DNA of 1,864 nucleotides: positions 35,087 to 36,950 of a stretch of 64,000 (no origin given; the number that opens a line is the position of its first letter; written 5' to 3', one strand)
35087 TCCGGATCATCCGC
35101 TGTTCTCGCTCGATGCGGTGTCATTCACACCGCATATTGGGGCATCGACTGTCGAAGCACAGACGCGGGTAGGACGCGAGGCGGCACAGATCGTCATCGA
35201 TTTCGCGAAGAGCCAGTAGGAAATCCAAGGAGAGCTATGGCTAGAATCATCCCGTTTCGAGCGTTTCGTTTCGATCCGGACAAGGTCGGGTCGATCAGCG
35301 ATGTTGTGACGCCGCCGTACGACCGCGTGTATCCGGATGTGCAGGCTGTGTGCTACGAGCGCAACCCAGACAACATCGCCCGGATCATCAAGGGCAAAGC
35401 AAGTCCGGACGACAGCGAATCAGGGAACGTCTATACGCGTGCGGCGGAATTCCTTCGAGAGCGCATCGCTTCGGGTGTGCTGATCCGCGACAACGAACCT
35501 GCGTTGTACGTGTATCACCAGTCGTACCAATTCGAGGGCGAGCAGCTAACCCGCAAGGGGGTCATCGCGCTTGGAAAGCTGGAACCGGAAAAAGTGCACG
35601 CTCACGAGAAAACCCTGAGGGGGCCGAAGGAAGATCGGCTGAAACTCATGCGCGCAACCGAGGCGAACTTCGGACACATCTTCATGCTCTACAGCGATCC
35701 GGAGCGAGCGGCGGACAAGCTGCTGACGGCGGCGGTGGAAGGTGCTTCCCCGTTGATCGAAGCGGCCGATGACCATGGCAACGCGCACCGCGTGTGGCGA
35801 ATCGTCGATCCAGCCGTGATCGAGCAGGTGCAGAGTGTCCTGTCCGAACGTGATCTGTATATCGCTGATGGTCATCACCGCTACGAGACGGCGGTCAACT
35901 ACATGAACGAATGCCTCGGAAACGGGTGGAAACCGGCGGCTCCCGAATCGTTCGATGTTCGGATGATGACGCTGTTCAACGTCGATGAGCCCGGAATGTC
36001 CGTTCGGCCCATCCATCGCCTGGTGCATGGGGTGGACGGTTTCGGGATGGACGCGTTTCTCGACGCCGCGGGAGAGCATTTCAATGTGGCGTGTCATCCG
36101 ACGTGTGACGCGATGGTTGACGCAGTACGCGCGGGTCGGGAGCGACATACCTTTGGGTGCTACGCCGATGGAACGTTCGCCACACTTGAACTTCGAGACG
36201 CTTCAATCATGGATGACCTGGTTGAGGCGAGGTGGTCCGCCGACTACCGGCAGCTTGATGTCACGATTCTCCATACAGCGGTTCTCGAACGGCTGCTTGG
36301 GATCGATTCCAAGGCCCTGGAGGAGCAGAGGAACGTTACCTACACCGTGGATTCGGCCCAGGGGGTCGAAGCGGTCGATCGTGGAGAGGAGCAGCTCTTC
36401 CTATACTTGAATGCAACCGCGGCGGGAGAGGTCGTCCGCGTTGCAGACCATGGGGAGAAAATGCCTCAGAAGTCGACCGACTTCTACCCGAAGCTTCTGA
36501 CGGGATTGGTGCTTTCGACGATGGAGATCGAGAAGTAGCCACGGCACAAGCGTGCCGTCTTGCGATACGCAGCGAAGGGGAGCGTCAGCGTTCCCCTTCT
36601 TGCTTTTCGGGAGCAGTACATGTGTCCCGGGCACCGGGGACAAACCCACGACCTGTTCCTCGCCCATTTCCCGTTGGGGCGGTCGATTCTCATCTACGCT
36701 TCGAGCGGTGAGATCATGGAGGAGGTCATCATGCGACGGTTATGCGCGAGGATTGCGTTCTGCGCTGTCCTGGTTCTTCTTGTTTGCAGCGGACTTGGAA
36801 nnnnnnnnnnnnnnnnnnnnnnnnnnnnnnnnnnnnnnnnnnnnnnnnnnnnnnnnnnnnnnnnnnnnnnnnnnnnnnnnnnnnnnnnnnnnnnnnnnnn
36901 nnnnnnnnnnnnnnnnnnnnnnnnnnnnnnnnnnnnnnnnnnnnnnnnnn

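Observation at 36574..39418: Terminator-bracketed operon: beta-rich secreted protein, truncated sigma paralogue, PKD lipoprotein (candidate envelope-to-RNAP module)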

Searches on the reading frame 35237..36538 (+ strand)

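Call 3: search_protein_families(library=pfam, proteins=[window:35237-36538:+], max_evalue=1)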
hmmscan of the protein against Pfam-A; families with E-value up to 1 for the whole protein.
window:35237-36538:+ (433 aa): 2 families
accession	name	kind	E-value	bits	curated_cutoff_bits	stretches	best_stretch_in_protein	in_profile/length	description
PF06245.16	DUF1015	-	8.6e-88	294.8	25.8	1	4-342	1-324/325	Protein of unknown function (DUF1015)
PF13578.12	Methyltransf_24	-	0.044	15.1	26.3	1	146-226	24-90/105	Methyltransferase domain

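Call 4: search_protein_families(library=ncbifam, proteins=[window:35237-36538:+], max_evalue=1)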
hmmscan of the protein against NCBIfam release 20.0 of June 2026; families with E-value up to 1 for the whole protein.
window:35237-36538:+ (433 aa): 0 families

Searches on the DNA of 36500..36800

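Call 41: search_rna_families(source=window, start=36500, end=36800, threshold=evalue, max_evalue=10)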
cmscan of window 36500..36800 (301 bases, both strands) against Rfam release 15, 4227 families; matches with E-value up to 10: 0.
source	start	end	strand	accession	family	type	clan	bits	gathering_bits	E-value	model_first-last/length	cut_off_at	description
